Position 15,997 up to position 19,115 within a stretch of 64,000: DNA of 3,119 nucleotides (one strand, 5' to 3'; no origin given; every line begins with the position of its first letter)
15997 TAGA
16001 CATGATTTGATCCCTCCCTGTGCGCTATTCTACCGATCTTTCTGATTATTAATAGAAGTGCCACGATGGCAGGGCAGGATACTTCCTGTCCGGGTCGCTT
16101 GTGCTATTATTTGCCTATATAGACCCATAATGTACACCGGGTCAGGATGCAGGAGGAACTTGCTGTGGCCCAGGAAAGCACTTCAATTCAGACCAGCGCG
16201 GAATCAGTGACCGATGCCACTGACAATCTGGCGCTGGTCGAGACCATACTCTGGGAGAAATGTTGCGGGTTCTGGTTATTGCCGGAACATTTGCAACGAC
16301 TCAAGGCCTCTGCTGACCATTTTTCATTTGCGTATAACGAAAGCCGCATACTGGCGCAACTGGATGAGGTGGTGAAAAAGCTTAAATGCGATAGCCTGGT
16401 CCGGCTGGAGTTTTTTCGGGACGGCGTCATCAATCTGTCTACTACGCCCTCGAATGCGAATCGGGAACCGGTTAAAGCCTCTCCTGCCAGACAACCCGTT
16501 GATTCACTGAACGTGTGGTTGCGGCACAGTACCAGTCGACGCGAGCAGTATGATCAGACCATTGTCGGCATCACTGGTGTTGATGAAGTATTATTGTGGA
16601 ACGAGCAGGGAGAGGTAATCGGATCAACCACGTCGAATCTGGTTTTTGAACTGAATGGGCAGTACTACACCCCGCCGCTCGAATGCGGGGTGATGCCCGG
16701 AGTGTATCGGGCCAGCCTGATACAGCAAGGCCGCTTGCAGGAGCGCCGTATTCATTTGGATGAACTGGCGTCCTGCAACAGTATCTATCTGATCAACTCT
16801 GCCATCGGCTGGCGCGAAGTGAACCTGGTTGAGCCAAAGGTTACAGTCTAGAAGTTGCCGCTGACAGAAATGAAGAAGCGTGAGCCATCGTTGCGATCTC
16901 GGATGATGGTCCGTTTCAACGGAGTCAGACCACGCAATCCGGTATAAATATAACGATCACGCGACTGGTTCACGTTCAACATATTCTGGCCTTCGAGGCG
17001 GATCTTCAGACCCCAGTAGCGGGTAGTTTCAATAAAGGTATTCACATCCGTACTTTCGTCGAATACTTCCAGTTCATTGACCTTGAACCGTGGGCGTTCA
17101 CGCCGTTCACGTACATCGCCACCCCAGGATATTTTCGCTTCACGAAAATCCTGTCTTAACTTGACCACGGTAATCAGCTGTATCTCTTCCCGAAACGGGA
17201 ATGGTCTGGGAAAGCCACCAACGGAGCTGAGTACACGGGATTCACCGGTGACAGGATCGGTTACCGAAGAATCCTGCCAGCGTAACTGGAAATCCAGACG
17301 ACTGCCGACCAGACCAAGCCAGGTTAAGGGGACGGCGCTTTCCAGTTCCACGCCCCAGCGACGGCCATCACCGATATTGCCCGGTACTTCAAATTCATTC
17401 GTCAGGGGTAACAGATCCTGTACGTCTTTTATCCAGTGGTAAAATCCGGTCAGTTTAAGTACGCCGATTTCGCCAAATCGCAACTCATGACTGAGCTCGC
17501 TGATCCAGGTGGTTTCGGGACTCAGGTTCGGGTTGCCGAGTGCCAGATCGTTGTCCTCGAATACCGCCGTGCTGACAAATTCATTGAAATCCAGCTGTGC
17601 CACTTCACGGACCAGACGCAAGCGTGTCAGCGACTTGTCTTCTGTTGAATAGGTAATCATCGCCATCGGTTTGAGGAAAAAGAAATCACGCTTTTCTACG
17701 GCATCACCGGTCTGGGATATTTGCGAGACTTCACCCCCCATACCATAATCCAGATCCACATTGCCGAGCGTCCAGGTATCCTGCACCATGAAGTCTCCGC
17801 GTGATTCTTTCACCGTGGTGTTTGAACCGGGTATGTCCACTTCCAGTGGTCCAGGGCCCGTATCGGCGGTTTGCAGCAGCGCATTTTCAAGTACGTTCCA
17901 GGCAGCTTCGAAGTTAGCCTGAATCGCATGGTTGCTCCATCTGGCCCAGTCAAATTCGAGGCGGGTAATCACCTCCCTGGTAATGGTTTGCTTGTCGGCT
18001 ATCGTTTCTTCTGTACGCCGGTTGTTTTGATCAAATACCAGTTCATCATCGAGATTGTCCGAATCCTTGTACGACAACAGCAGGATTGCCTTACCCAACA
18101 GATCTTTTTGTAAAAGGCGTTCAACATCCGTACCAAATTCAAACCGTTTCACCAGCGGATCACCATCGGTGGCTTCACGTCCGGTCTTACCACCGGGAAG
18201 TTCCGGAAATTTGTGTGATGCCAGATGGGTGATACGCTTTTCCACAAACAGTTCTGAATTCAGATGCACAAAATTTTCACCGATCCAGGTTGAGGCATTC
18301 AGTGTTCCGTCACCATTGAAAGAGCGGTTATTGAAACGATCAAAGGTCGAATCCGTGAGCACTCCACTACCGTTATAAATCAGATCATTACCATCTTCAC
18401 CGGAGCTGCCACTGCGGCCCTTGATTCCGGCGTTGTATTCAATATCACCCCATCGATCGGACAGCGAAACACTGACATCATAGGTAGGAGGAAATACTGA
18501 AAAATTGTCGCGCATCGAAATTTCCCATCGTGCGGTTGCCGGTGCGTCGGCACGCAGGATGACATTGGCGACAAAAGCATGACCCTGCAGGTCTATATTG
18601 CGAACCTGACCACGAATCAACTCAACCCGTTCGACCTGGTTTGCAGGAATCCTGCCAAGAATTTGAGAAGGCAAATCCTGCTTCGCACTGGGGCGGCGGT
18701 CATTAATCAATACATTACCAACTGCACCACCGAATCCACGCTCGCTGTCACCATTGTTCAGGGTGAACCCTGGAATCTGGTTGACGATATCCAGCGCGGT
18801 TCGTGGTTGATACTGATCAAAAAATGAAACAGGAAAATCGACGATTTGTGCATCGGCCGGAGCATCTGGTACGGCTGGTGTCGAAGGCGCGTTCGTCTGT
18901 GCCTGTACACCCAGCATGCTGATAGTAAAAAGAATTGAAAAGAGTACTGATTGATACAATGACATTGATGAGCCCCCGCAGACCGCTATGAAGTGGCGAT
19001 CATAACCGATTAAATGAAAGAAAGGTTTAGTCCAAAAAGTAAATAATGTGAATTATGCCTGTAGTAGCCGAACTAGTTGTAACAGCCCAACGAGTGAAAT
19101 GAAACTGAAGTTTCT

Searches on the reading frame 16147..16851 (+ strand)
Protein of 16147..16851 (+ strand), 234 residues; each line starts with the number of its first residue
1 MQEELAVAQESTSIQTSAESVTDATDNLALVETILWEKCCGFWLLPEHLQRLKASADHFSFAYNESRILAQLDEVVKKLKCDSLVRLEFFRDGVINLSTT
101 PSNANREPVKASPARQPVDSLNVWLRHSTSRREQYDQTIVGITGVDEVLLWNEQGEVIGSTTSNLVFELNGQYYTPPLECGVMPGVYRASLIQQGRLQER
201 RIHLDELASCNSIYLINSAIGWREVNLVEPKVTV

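Call 6: search_protein_families(library=pfam, proteins=[window:16147-16851:+], max_evalue=0.01)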
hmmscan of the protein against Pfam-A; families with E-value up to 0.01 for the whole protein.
window:16147-16851:+ (234 aa): 1 family
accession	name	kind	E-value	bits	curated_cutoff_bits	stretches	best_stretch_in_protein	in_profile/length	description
PF01063.24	Aminotran_4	-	9.9e-32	111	28.5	1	30-226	2-221/223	Amino-transferase class IV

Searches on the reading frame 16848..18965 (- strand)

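Call 6: search_protein_families(library=pfam, proteins=[window:16848-18965:-], max_evalue=0.01)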
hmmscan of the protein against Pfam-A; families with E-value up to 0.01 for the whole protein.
window:16848-18965:- (705 aa): 2 families
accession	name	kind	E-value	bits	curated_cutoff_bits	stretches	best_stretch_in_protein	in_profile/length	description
PF14905.12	OMP_b-brl_3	-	4.8e-06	26.3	27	1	301-551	18-285/408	Outer membrane protein beta-barrel family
PF07715.20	Plug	-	0.00077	20.4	23.9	1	50-120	18-94/107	TonB-dependent Receptor Plug Domain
